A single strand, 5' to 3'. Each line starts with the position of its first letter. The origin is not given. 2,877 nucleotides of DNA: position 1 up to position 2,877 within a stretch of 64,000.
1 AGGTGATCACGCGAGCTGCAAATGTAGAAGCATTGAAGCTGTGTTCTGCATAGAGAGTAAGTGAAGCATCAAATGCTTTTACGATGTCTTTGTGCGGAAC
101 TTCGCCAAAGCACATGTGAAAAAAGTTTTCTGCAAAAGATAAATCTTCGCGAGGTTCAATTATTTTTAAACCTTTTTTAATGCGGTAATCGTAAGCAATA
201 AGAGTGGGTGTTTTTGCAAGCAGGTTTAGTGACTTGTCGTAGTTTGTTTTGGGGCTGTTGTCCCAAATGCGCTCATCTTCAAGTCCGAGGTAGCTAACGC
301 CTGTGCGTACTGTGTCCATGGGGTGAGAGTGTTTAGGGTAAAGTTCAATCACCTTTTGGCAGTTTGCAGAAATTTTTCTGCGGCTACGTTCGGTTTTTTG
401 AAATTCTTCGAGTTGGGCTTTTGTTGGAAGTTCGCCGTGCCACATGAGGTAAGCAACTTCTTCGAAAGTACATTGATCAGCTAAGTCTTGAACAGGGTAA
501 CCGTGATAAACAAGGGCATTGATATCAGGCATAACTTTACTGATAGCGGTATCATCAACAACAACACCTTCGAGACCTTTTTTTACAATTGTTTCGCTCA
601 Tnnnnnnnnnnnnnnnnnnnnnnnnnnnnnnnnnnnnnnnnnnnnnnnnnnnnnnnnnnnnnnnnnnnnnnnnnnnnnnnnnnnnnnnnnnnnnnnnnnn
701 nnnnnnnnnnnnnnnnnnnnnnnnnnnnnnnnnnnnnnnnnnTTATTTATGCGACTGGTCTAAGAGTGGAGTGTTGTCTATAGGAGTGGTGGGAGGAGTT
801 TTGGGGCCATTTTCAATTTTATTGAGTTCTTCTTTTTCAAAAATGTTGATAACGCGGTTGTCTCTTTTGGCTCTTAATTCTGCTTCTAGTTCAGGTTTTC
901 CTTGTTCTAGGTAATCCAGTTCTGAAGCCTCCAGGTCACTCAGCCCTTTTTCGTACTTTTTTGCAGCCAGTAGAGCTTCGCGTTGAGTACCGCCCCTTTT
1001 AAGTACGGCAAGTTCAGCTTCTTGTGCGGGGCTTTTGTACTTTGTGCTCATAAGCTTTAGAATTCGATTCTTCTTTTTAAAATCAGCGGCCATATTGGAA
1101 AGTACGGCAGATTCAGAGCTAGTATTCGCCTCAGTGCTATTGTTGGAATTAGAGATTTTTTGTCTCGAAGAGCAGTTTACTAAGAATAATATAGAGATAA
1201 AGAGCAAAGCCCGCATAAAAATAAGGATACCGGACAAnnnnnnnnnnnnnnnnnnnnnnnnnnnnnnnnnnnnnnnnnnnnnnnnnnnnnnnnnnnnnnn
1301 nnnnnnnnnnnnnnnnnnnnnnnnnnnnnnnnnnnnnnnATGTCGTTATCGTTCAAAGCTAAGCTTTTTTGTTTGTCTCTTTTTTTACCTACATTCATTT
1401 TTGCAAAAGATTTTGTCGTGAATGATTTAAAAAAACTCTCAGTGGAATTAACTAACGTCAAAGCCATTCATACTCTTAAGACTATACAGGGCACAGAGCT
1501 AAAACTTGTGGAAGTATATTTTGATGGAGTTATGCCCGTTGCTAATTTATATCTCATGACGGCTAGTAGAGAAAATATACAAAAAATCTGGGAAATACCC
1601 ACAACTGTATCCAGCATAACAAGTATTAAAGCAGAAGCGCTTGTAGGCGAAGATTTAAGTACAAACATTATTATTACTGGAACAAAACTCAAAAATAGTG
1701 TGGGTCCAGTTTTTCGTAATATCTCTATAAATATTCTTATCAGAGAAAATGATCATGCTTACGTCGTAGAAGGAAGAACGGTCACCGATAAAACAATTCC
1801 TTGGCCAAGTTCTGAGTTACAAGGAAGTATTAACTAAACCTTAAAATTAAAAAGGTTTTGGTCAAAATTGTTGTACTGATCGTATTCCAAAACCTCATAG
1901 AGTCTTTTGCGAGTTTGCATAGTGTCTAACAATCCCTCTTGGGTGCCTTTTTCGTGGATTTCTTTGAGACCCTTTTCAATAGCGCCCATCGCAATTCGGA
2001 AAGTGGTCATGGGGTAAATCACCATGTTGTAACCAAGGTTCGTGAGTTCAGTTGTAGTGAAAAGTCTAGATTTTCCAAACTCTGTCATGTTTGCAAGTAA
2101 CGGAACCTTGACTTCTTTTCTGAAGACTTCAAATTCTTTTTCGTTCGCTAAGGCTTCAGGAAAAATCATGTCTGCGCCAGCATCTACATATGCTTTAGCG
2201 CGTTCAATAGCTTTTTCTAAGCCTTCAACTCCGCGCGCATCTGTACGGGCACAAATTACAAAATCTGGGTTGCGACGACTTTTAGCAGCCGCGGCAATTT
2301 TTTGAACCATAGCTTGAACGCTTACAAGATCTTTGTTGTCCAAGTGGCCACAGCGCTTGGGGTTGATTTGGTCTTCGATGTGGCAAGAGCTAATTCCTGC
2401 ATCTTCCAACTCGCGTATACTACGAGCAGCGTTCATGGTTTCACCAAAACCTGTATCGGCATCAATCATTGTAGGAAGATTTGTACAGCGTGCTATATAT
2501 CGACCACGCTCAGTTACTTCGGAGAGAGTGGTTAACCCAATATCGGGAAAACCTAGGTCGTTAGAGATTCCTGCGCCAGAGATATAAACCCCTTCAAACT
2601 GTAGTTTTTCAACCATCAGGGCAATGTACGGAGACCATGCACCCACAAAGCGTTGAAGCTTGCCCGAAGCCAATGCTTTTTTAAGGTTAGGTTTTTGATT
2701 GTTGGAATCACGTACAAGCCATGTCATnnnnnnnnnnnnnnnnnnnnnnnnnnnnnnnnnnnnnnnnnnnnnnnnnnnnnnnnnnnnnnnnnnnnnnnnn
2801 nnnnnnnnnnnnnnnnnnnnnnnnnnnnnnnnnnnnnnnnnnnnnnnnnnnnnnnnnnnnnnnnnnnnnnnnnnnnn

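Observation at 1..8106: Methylcitrate-cycle genes (prpD, prpB, prpC) are interrupted by a DUF503 gene, a 1093-aa coiled-coil membrane protein and two secreted ORFs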

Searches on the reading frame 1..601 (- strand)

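Call 5: search_protein_families(library=pfam, proteins=[window:1-601:-], max_evalue=0.01)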
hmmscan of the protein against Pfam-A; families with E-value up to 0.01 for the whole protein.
window:1-601:- (200 aa): 1 family
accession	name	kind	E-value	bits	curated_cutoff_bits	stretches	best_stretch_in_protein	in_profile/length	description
PF00285.26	Citrate_synt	-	8.3e-61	206.4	27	1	9-200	1-193/357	Citrate synthase, C-terminal domain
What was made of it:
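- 1..601 (-): prpC, encoding 2-methylcitrate synthase. Only the first 200 codons are here; the window edge cuts the gene. Pfam Citrate_synt match (call 5).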

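Call 6: search_protein_families(library=ncbifam, proteins=[window:1-601:-], max_evalue=0.01)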
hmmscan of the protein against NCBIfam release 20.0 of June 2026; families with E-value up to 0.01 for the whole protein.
window:1-601:- (200 aa): 20 families
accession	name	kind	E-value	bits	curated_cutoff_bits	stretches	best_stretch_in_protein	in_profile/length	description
NF010636.0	PRK14033.1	equivalog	8.1e-87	291.5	479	1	3-200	6-203/376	bifunctional 2-methylcitrate synthase/citrate synthase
TIGR01800.1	cit_synth_II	subfamily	5.4e-67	226.1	421.3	1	8-199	1-192/368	2-methylcitrate synthase/citrate synthase II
NF010637.0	PRK14034.1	equivalog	1.4e-51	175.7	594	1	6-199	3-195/372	citrate synthase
NF009006.1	PRK12351.1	equivalog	1.4e-50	171.7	550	1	8-199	8-200/376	bifunctional 2-methylcitrate synthase/citrate synthase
NF041301.1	Cit_synth_Halo_CitZ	equivalog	2.4e-50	171.6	550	1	2-199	2-202/379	citrate synthase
NF010639.0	PRK14036.1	equivalog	1.3e-49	168.9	502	1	4-199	4-199/379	citrate synthase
NF010638.0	PRK14035.1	equivalog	3.4e-49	167.6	572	1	6-199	4-196/372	citrate synthase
NF009004.0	PRK12349.1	equivalog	5.4e-46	157.1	508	1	6-200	7-201/372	citrate synthase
NF041157.1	Cit_synThplmales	equivalog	3.7e-44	151.3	590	1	6-198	4-194/377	citrate synthase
NF010640.0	PRK14037.1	subfamily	2.3e-35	122.2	504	1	5-198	3-194/377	citrate synthase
NF004126.0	PRK05614.1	equivalog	3.4e-35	121.3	505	1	19-199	58-244/430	citrate synthase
TIGR01798.1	cit_synth_I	equivalog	7.8e-31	107.2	485.15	1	20-198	46-230/412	citrate synthase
NF010635.0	PRK14032.1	subfamily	1.1e-23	83.5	426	1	21-200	60-253/448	citrate synthase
NF009005.0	PRK12350.1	subfamily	6.5e-21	74.9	332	1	6-200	4-184/366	citrate synthase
NF007128.0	PRK09569.1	subfamily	1.3e-18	66.9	344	1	7-199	39-247/437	citrate (Si)-synthase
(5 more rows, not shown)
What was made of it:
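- On PrpC 2-methylcitrate synthase / citrate synthase II (NF010636, TIGR01800): The window holds only 200 aa (291 bits, call 6).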

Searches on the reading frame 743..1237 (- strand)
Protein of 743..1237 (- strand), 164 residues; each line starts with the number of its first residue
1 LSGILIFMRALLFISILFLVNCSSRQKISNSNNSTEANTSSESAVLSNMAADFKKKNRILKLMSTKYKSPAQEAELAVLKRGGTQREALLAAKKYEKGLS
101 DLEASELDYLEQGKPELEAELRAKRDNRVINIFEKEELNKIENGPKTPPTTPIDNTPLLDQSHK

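Call 5: search_protein_families(library=pfam, proteins=[window:743-1237:-], max_evalue=0.01)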
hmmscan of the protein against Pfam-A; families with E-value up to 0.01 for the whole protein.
window:743-1237:- (164 aa): 0 families

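Call 6: search_protein_families(library=ncbifam, proteins=[window:743-1237:-], max_evalue=0.01)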
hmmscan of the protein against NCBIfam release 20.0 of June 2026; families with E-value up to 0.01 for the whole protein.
window:743-1237:- (164 aa): 1 family
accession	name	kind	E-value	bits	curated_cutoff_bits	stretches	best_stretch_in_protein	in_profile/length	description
NF041941.1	lipo_FMN_PplA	exception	0.0076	15.5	325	1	7-58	7-61/302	extracellular electron transfer flavoprotein PplA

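Call 45: search_protein_families(library=pfam, proteins=[window:743-1216:-], max_evalue=10)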
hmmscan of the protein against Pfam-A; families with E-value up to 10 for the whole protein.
window:743-1216:- (157 aa): 0 families

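Call 46: search_protein_families(library=phrogs, proteins=[window:743-1216:-], max_evalue=0.1)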
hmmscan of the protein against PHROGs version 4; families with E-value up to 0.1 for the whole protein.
window:743-1216:- (157 aa): 3 families
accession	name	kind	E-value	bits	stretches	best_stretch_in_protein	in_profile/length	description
phrog_9133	-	unknown function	0.024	13.4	1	13-135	608-731/1259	-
phrog_14435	-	unknown function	0.048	14.9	1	3-49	4-47/128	-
phrog_12133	-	unknown function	0.091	13.9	0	1-35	1-36/127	-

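Call 76: search_protein_families(library=ncbifam, proteins=[L087:7813-8241:+], max_evalue=0.001)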
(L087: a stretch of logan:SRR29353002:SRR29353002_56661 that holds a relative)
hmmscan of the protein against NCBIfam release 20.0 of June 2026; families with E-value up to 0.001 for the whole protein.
L087:7813-8241:+ (142 aa): 2 families
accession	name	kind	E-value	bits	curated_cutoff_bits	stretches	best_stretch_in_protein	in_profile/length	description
TIGR02820.1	formald_GSH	equivalog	3.5e-05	23.7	234.55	1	11-96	26-114/182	S-(hydroxymethyl)glutathione synthase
NF003829.0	PRK05417.1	subfamily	5.7e-05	22.9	249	1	11-94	30-116/191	glutathione-dependent formaldehyde-activating enzyme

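Call 77: search_protein_families(library=padloc, proteins=[window:743-1216:-], max_evalue=0.01)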
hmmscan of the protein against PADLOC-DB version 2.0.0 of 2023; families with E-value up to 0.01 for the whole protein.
window:743-1216:- (157 aa): 0 families

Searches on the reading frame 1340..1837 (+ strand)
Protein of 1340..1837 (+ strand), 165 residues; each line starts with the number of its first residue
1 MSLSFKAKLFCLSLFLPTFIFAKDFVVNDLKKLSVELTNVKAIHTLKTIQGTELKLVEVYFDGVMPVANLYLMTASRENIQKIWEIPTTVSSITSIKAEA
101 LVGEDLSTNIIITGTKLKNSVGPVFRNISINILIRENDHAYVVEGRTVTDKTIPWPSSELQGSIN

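Call 5: search_protein_families(library=pfam, proteins=[window:1340-1837:+], max_evalue=0.01)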
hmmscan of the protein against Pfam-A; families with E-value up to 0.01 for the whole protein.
window:1340-1837:+ (165 aa): 0 families

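Call 6: search_protein_families(library=ncbifam, proteins=[window:1340-1837:+], max_evalue=0.01)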
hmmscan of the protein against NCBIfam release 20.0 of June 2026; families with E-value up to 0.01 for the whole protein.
window:1340-1837:+ (165 aa): 0 families

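Call 45: search_protein_families(library=pfam, proteins=[window:1340-1837:+], max_evalue=10)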
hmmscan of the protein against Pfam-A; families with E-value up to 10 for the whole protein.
window:1340-1837:+ (165 aa): 1 family
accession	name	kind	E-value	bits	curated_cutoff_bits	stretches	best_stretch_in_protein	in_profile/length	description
PF24771.2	Ig_CFAP74_1st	-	0.19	12.6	29.2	1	17-44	5-32/97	CFAP74 first Ig-like domain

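Call 46: search_protein_families(library=phrogs, proteins=[window:1340-1837:+], max_evalue=0.1)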
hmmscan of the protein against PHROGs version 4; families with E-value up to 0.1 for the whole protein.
window:1340-1837:+ (165 aa): 0 families

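Call 47: find_homologous_proteins(query=window:1340-1837:+, max_evalue=0.01)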
Query window:1340-1837:+ (165 aa): 2 proteins with E <= 0.01 among 41 candidates.
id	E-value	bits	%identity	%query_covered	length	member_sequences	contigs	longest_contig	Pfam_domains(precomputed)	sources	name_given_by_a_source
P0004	9.5e-100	349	100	100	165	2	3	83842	-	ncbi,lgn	-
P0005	4.2e-56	207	60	95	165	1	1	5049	-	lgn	-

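Call 49: find_encoding_contigs(protein=P0005, flank=10000, max_places=4)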
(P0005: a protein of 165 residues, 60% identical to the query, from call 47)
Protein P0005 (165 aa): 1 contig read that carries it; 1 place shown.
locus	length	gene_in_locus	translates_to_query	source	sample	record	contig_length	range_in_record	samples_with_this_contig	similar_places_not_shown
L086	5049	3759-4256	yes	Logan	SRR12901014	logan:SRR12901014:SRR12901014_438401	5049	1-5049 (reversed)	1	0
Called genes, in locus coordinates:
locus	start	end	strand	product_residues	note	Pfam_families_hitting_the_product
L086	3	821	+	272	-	?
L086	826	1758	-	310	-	PF01544:CorA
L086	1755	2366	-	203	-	PF00265:TK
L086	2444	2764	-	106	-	-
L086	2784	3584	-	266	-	PF00089:Trypsin, PF13365:Trypsin_2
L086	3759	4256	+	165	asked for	-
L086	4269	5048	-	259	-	?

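Call 76: search_protein_families(library=ncbifam, proteins=[L087:7813-8241:+], max_evalue=0.001)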
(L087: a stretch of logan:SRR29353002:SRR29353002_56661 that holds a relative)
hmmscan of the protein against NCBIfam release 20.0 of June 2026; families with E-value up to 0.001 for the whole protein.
L087:7813-8241:+ (142 aa): 2 families
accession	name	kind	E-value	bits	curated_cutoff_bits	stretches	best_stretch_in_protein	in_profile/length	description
TIGR02820.1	formald_GSH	equivalog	3.5e-05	23.7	234.55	1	11-96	26-114/182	S-(hydroxymethyl)glutathione synthase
NF003829.0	PRK05417.1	subfamily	5.7e-05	22.9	249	1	11-94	30-116/191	glutathione-dependent formaldehyde-activating enzyme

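Call 77: search_protein_families(library=padloc, proteins=[window:1340-1837:+], max_evalue=0.01)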
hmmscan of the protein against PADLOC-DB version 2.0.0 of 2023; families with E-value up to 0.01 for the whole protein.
window:1340-1837:+ (165 aa): 0 families

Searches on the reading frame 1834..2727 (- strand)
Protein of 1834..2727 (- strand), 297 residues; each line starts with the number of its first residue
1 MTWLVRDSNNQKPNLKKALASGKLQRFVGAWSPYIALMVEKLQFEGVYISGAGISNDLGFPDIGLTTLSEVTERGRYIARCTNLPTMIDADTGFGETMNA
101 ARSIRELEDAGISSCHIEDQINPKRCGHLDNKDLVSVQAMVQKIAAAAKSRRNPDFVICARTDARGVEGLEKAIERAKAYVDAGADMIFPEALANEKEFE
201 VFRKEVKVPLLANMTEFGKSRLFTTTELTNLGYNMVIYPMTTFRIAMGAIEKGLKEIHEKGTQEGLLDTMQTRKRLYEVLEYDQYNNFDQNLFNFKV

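Call 5: search_protein_families(library=pfam, proteins=[window:1834-2727:-], max_evalue=0.01)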
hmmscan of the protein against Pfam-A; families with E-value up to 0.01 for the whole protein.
window:1834-2727:- (297 aa): 2 families
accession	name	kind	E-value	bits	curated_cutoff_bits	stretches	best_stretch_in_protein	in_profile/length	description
PF13714.12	PEP_mutase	-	7.8e-49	166.8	31.5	1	19-257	4-239/240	Phosphoenolpyruvate phosphomutase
PF00463.27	ICL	-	6.6e-09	35.3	26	1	85-179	151-248/526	Isocitrate lyase family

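Call 6: search_protein_families(library=ncbifam, proteins=[window:1834-2727:-], max_evalue=0.01)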
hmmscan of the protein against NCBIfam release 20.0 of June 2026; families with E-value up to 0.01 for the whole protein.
window:1834-2727:- (297 aa): 8 families
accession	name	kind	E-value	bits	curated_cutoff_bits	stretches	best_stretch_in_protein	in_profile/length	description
TIGR02317.1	prpB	equivalog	4.7e-130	432.9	354.4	1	14-294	4-284/285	methylisocitrate lyase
NF008455.0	PRK11320.1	equivalog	1.1e-98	330.2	353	1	14-293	10-290/295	methylisocitrate lyase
TIGR02319.1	CPEP_Pphonmut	equivalog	4e-65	219.9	420.05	1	34-287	27-284/294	carboxyvinyl-carboxyphosphonate phosphorylmutase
TIGR02320.1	PEP_mutase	equivalog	3.4e-42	144.4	319.55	1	15-281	1-281/284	phosphoenolpyruvate mutase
TIGR02321.1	Pphn_pyruv_hyd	equivalog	2.5e-30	105.6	374.4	1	14-261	6-257/290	phosphonopyruvate hydrolase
NF011645.0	PRK15063.1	equivalog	3.1e-15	56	562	1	84-166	148-233/430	isocitrate lyase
TIGR01346.1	isocit_lyase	equivalog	1e-14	53.9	275.9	1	84-176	151-246/527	isocitrate lyase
NF005074.0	PRK06498.1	equivalog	6.6e-08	31.6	446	1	84-185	179-283/531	isocitrate lyase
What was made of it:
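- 1834..2727 (-): prpB, encoding methylisocitrate lyase. TIGR02317 432.9 bits, above the cut-off of 354.4 (call 6).
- Checked: prpB (1834-2727, minus strand) scores 432.9 bits on TIGR02317, above the cut-off of 354.4 (call 6).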
